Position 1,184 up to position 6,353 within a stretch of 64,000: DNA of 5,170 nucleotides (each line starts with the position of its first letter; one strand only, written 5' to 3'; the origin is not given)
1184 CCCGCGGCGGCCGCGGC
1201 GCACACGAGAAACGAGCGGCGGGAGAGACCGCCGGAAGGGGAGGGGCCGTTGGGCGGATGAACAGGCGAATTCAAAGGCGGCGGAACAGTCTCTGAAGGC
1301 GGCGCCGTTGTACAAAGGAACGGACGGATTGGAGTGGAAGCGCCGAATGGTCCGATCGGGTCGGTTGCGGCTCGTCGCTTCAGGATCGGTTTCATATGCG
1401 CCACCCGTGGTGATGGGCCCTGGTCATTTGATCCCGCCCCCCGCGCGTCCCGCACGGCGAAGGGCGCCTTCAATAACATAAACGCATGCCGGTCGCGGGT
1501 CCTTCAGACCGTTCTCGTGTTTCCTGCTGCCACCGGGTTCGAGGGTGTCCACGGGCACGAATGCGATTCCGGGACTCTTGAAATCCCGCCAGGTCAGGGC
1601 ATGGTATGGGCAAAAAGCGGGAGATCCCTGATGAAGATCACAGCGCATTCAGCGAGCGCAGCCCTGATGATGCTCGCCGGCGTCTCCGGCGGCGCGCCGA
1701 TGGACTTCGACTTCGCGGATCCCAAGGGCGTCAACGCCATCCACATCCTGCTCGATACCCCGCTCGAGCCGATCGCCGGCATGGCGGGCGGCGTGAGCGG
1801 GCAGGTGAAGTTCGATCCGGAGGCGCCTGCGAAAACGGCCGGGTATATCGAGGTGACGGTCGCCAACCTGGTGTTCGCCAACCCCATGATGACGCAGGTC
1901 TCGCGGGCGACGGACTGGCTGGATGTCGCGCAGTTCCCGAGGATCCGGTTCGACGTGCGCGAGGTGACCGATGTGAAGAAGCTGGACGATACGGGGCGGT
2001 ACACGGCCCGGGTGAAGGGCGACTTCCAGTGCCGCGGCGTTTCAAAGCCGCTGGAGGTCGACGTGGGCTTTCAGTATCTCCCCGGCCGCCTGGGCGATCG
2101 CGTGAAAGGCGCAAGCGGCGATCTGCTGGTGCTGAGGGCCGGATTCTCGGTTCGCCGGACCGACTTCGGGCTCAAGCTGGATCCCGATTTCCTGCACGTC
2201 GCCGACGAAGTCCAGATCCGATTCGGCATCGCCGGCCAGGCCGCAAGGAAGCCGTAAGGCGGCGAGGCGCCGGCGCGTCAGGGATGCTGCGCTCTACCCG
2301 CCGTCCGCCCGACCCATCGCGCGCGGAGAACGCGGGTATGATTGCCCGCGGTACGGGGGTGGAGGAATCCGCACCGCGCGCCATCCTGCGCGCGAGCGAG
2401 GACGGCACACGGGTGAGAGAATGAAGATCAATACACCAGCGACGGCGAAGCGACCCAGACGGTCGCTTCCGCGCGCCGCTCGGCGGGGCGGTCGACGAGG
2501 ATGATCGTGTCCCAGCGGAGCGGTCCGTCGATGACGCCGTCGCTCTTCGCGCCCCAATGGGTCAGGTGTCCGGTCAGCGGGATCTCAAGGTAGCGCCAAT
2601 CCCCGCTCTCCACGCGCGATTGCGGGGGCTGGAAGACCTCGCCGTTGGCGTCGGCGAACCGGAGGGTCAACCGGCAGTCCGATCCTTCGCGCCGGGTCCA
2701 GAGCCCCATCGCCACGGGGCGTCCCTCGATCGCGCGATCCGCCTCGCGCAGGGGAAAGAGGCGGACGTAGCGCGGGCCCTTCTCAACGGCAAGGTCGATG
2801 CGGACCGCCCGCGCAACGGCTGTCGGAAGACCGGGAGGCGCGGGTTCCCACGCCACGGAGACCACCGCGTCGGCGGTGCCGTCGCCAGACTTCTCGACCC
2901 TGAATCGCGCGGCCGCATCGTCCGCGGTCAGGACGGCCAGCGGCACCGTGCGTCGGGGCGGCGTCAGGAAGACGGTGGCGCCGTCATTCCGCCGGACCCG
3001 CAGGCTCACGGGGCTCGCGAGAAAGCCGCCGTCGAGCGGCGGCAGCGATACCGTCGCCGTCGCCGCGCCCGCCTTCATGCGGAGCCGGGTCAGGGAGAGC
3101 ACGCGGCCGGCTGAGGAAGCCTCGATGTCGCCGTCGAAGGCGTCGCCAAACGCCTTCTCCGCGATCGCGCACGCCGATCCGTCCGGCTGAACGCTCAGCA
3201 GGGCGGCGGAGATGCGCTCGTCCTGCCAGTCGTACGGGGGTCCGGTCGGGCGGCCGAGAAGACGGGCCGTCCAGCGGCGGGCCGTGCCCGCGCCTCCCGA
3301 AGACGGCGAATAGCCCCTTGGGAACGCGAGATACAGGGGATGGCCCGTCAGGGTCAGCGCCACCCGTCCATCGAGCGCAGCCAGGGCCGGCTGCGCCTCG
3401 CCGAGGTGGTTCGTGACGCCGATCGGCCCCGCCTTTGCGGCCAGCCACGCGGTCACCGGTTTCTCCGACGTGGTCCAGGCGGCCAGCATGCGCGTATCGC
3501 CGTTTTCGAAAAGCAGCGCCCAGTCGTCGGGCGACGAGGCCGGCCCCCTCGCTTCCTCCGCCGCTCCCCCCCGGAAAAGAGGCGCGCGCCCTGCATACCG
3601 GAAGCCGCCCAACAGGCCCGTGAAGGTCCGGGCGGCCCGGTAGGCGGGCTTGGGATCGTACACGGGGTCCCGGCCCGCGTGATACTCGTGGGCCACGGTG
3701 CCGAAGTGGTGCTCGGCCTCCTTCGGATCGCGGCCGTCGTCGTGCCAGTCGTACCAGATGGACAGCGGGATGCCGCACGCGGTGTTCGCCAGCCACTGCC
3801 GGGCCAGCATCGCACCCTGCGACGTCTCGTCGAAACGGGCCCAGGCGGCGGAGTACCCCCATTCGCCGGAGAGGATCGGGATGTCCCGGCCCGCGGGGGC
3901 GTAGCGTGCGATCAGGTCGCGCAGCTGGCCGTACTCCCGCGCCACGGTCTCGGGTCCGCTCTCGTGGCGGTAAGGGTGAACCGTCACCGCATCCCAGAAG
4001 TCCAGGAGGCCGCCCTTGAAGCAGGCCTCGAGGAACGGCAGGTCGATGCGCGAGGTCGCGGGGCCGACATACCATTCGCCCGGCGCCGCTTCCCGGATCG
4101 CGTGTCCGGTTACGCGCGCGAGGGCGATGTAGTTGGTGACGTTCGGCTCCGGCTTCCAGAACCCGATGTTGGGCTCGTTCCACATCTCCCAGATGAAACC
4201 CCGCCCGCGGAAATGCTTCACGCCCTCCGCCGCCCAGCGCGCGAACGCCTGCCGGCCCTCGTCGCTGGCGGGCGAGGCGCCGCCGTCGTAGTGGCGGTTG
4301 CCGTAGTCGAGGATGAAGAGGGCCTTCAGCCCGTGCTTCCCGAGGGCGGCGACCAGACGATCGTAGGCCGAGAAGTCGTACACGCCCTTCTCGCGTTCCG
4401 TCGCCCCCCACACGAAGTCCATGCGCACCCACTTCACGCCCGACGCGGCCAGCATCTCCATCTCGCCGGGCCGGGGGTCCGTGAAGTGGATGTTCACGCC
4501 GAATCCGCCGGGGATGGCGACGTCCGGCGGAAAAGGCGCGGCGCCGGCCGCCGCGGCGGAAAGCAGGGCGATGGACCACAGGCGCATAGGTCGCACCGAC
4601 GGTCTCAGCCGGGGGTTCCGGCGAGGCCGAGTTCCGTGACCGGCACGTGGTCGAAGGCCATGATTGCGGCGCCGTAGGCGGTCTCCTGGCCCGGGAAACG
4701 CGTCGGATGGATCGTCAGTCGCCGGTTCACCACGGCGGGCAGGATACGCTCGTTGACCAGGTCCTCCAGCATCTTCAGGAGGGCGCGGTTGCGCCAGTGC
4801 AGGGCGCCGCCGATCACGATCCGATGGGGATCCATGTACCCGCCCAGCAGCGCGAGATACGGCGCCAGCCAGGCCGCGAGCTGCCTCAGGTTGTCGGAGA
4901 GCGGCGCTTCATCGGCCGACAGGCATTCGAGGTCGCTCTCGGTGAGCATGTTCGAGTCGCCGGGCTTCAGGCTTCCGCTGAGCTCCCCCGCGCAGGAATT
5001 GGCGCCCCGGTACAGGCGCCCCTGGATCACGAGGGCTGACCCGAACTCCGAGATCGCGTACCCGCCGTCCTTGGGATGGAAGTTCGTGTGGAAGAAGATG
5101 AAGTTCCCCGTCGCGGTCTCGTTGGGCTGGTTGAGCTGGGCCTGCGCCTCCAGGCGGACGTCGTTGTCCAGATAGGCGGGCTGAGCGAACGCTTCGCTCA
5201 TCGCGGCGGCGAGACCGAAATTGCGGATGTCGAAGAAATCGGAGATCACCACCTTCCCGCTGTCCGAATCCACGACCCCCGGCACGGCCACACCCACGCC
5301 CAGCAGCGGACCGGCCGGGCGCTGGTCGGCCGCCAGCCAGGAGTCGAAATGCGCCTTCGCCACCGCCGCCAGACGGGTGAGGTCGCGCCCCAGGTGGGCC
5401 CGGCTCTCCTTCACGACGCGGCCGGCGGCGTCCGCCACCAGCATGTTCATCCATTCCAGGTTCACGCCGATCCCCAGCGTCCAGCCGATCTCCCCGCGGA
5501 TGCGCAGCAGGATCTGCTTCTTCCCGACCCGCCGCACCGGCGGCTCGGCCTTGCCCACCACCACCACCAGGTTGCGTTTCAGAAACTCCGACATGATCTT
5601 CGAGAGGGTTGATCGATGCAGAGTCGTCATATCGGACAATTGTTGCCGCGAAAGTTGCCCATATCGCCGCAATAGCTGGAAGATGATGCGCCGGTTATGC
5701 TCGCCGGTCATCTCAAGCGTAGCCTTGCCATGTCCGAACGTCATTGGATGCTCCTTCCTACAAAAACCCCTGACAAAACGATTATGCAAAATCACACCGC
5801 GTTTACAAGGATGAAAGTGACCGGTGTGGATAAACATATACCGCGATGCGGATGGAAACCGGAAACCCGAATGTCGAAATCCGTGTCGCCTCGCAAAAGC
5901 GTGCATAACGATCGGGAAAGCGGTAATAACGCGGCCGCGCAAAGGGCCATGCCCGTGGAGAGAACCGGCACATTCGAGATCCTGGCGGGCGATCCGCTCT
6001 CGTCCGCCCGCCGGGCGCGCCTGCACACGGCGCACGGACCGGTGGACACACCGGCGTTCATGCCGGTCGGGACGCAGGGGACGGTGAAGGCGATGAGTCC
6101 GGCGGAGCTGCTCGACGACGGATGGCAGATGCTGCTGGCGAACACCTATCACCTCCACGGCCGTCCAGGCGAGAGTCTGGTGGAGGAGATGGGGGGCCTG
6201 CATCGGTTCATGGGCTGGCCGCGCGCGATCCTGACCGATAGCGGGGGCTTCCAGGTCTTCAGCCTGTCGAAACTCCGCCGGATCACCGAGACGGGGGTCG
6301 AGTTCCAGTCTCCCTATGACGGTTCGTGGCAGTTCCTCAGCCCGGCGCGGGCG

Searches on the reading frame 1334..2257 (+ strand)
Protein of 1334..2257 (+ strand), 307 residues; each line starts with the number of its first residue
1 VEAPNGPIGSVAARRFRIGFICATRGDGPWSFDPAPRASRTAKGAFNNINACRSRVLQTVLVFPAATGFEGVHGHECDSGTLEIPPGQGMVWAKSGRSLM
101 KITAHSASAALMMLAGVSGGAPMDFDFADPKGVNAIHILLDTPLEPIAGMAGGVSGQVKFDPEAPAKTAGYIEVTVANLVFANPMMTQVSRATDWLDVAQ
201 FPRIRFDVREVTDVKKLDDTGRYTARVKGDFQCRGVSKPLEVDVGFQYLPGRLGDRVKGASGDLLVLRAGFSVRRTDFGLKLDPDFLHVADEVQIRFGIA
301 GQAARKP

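Call 18: search_protein_families(library=pfam, proteins=[window:1334-2257:+], max_evalue=0.001)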
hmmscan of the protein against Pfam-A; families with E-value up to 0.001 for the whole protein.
window:1334-2257:+ (307 aa): 1 family
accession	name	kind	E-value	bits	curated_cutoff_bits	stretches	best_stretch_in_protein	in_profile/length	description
PF04264.18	YceI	-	2e-20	74.1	23.7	1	146-298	21-147/150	YceI-like domain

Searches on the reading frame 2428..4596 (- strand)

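Call 18: search_protein_families(library=pfam, proteins=[window:2428-4596:-], max_evalue=0.001)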
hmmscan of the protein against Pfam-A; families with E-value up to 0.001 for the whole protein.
window:2428-4596:- (722 aa): 1 family
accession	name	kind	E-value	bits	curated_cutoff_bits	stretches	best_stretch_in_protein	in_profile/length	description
PF02449.21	Glyco_hydro_42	-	0.00058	19.8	21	0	46-93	16-64/376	Beta-galactosidase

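Call 61: search_protein_families(library=pfam, proteins=[window:2428-4596:-], max_evalue=0.1)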
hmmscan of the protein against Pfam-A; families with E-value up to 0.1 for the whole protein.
window:2428-4596:- (722 aa): 2 families
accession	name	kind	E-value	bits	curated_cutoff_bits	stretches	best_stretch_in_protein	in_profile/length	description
PF02449.21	Glyco_hydro_42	-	0.00058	19.8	21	1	46-93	16-64/376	Beta-galactosidase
PF01373.23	Glyco_hydro_14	-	0.001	18.5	27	1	46-97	22-74/402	Glycosyl hydrolase family 14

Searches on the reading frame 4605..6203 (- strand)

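Call 18: search_protein_families(library=pfam, proteins=[window:4605-6203:-], max_evalue=0.001)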
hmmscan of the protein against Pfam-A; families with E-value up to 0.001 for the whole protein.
window:4605-6203:- (532 aa): 2 families
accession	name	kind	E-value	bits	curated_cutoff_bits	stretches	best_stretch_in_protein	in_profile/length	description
PF00480.26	ROK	-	9.8e-14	52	22.9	1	286-408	43-155/294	ROK family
PF13545.12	HTH_Crp_2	-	0.00038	20.8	27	0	183-217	22-56/70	Crp-like helix-turn-helix domain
